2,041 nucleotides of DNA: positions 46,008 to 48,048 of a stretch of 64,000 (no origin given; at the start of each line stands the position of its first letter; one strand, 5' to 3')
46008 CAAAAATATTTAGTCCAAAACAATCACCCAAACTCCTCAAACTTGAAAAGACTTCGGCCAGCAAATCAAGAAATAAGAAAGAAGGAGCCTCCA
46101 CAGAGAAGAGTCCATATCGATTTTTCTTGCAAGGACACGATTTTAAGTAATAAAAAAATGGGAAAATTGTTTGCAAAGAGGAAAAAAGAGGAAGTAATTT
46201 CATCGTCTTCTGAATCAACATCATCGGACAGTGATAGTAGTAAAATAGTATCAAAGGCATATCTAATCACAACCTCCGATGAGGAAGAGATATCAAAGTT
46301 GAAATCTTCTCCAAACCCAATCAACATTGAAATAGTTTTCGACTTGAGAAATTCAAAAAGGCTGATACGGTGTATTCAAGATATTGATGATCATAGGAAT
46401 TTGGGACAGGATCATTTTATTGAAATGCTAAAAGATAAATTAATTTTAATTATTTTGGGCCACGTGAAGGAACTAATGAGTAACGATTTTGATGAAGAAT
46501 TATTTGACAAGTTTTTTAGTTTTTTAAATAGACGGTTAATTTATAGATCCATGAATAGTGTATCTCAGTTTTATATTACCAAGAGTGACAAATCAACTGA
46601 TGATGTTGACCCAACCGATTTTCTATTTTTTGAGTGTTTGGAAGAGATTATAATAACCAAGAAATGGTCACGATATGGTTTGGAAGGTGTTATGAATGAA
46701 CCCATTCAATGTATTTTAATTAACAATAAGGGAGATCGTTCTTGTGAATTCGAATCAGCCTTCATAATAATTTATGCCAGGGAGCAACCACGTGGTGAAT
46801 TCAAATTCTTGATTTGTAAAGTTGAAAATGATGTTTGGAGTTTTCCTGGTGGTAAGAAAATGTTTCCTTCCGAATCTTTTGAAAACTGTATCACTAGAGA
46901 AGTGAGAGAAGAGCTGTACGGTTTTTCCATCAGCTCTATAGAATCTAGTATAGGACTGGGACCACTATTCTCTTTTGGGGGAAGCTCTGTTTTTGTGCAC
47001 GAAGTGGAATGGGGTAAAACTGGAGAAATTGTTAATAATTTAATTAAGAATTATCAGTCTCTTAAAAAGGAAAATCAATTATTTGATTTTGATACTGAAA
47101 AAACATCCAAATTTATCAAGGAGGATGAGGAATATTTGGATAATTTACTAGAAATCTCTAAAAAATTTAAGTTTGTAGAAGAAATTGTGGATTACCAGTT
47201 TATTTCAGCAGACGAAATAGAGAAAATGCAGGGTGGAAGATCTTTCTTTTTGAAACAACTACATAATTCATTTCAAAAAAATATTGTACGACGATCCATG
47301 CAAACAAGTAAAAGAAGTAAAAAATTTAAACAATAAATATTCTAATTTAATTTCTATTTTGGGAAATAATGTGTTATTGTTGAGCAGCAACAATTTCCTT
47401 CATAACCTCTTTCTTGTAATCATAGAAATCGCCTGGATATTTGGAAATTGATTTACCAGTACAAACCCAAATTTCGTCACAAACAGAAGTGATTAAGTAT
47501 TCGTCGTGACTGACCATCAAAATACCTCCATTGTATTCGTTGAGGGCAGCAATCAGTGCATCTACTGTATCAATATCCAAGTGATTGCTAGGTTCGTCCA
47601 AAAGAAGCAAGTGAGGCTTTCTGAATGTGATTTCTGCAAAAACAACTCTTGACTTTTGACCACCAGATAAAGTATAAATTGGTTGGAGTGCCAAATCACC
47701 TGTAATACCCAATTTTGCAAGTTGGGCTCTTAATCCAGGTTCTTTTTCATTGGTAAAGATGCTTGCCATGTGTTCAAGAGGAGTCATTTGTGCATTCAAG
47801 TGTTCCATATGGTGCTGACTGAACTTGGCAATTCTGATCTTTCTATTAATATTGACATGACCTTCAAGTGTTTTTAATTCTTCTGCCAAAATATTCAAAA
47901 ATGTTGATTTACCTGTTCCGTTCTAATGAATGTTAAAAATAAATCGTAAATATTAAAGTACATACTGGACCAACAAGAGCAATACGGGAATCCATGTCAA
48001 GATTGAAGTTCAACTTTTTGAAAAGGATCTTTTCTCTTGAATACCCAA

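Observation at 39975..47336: Head-to-tail array of four plus-strand genes with spacers of 55, 85 and 7 bp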

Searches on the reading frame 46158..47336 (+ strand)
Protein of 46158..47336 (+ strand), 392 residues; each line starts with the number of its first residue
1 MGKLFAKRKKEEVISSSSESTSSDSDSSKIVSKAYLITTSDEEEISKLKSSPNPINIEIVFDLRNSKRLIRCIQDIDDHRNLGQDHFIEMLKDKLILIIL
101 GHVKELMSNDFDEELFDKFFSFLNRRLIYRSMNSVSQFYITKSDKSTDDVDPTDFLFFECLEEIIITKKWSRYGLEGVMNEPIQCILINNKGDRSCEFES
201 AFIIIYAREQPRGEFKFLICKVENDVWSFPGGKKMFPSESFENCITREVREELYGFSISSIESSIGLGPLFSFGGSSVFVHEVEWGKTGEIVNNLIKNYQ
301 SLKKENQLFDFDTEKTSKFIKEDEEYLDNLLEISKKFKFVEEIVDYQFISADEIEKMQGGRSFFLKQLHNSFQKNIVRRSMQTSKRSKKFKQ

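Call 8: search_protein_families(library=pfam, proteins=[window:46158-47336:+], max_evalue=0.01)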
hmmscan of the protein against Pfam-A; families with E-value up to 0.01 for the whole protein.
window:46158-47336:+ (392 aa): 1 family
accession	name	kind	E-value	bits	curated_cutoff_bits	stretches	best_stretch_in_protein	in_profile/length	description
PF00293.34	NUDIX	-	0.00014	22.3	21.1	1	214-253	16-56/134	NUDIX domain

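Call 13: find_encoding_contigs(protein=window:46158-47336:+, flank=5000, max_places=4)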
Protein window:46158-47336:+ (392 aa): no gene with exactly this product is on record in the collection.

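Call 14: find_homologous_proteins(query=window:46158-47336:+, max_evalue=0.001)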
Query window:46158-47336:+ (392 aa): 2 proteins with E <= 0.001 among 4401 candidates.
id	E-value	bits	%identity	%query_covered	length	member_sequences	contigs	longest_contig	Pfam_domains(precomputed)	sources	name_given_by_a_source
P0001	4.5e-184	630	100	73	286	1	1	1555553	-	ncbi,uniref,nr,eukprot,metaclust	ncbi:predicted protein [Naegleria gruberi]|uniref:Predicted protein n=1 Tax=Naegleria gruberi TaxID=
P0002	1.7e-67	246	36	93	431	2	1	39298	-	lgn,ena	-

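Call 16: find_encoding_contigs(protein=P0002, flank=10000, max_places=4)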
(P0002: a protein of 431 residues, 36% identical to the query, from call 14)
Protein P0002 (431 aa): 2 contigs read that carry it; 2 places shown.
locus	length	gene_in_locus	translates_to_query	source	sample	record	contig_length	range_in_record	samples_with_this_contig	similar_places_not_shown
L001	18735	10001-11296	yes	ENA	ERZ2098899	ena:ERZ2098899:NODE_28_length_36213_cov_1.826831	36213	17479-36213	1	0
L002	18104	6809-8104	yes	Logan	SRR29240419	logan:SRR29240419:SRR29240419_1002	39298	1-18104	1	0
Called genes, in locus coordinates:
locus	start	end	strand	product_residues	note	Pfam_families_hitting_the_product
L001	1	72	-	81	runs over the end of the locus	PF00503:G-alpha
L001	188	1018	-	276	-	PF00503:G-alpha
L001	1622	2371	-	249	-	-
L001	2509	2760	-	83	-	-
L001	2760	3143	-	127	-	-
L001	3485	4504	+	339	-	-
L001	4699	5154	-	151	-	PF01196:Ribosomal_L17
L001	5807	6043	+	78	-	-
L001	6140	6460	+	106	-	-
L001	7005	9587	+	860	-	PF08393:DHC_N2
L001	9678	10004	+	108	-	-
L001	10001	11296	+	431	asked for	-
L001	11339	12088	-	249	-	-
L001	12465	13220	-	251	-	-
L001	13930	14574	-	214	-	-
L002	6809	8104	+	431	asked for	-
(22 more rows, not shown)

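Call 17: find_encoding_contigs(protein=P0001, flank=10000, max_places=2)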
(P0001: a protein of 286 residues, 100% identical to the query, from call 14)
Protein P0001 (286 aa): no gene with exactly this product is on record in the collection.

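Call 29: search_protein_families(library=pfam, proteins=[window:46158-47336:+], max_evalue=10)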
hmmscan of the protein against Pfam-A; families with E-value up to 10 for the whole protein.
window:46158-47336:+ (392 aa): 2 families
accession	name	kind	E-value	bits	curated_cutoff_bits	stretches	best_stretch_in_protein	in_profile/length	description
PF00293.34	NUDIX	-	0.00014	22.3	21.1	1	214-253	16-56/134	NUDIX domain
PF21229.3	TdIF1_2nd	-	0.13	12.7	27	1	68-110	29-71/97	TdIF1, C-terminal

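Call 88: find_related_loci(query=A1, collection=metagenome_contigs, flank=6000)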
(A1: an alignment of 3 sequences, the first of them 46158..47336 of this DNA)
Query A1 (392 aa) in metagenome_contigs; peptide patterns used: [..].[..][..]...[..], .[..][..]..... (x = any residue, [..] = any of these).
579 stretches matched a pattern, but none encodes a relative of the query by tblastn (E <= 1e-3).

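Call 92: search_protein_families(library=pfam, proteins=[P0002], max_evalue=1)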
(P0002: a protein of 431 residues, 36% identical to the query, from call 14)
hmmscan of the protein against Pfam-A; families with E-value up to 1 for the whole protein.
P0002 (431 aa): 2 families
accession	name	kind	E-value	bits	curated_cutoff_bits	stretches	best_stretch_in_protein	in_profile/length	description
PF22327.2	Nudt16-like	-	6.1e-05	23.4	27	1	219-275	3-61/161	U8 snoRNA-decapping enzyme-like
PF00293.34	NUDIX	-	0.026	15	21.1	1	247-276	29-57/134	NUDIX domain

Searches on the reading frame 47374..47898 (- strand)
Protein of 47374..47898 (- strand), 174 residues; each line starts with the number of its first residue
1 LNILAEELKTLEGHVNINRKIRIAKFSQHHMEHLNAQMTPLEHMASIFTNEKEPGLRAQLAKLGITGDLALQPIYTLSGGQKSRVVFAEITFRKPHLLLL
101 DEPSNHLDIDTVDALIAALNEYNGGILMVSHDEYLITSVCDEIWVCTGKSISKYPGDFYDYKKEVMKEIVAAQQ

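Call 92: search_protein_families(library=pfam, proteins=[window:47374-47898:-], max_evalue=1)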
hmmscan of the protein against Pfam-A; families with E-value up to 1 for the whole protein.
window:47374-47898:- (174 aa): 4 families
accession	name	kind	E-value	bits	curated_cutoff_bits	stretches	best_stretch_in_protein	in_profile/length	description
PF00005.33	ABC_tran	-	4.8e-12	47.1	25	1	1-105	28-137/137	ABC transporter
PF02463.25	SMC_N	-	0.00063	19.7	40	1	12-139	94-205/220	RecF/RecN/SMC N terminal domain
PF13304.12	AAA_21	-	0.0011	19.6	27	1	69-136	230-303/304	AAA domain, putative AbiEii toxin, Type IV TA system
PF01850.27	PIN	-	0.12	13.4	23.6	1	91-134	71-113/120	PIN domain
